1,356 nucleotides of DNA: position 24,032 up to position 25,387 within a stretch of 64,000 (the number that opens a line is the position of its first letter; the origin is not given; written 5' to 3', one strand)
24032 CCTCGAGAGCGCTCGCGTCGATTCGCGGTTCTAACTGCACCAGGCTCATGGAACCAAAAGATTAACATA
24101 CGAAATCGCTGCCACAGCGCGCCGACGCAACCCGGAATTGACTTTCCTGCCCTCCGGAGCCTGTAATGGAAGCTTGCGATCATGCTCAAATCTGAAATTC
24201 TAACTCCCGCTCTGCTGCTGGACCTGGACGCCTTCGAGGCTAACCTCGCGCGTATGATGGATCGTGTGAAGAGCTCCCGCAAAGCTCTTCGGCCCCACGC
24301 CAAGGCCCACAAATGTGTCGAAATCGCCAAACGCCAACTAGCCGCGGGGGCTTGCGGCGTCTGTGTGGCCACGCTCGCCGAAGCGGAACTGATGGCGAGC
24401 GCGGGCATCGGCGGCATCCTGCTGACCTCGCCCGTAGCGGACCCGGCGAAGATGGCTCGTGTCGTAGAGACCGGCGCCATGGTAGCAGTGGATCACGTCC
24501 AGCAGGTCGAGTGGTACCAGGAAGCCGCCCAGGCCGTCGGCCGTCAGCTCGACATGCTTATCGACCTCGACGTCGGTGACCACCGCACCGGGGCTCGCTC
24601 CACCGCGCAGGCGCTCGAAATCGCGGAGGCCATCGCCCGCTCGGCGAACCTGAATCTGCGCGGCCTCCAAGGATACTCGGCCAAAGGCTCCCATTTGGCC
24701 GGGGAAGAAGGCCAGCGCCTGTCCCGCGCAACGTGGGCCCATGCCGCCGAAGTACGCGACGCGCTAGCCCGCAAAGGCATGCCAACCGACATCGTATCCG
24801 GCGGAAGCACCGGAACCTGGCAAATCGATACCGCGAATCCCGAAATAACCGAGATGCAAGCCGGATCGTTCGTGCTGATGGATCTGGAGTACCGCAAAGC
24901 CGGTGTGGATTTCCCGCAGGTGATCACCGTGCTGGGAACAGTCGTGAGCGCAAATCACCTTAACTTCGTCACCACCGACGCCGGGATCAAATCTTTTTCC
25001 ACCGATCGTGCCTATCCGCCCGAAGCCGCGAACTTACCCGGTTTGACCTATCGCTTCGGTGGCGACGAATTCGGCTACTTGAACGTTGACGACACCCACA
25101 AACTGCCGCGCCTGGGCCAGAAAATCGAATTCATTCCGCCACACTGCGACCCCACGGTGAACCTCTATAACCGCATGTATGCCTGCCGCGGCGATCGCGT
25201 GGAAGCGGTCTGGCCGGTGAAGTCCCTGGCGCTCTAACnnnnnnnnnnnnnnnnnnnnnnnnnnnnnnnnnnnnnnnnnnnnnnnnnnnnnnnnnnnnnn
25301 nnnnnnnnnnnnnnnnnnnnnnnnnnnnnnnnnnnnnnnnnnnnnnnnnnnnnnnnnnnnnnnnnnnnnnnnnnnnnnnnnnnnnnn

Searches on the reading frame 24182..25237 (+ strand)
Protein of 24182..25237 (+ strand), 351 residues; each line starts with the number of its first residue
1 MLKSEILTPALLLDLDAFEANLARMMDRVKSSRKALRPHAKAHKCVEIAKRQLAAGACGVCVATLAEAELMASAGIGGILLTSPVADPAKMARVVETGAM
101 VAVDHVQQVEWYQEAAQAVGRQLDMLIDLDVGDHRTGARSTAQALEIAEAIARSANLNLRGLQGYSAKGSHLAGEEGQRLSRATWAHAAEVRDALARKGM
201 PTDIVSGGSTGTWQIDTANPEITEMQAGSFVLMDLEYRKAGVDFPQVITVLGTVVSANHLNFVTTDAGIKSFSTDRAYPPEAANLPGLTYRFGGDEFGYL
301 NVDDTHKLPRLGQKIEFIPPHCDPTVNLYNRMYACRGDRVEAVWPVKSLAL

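Call 3: search_protein_families(library=pfam, proteins=[window:24182-25237:+], max_evalue=0.01)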
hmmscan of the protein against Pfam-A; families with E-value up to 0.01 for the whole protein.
window:24182-25237:+ (351 aa): 2 families
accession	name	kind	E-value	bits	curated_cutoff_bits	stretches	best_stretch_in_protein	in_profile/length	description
PF01168.26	Ala_racemase_N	-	2.5e-31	109.5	24.1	1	14-231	2-215/220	Alanine racemase, N-terminal domain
PF14031.13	D-ser_dehydrat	-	1.4e-14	54.9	22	1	249-334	3-96/97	Putative serine dehydratase domain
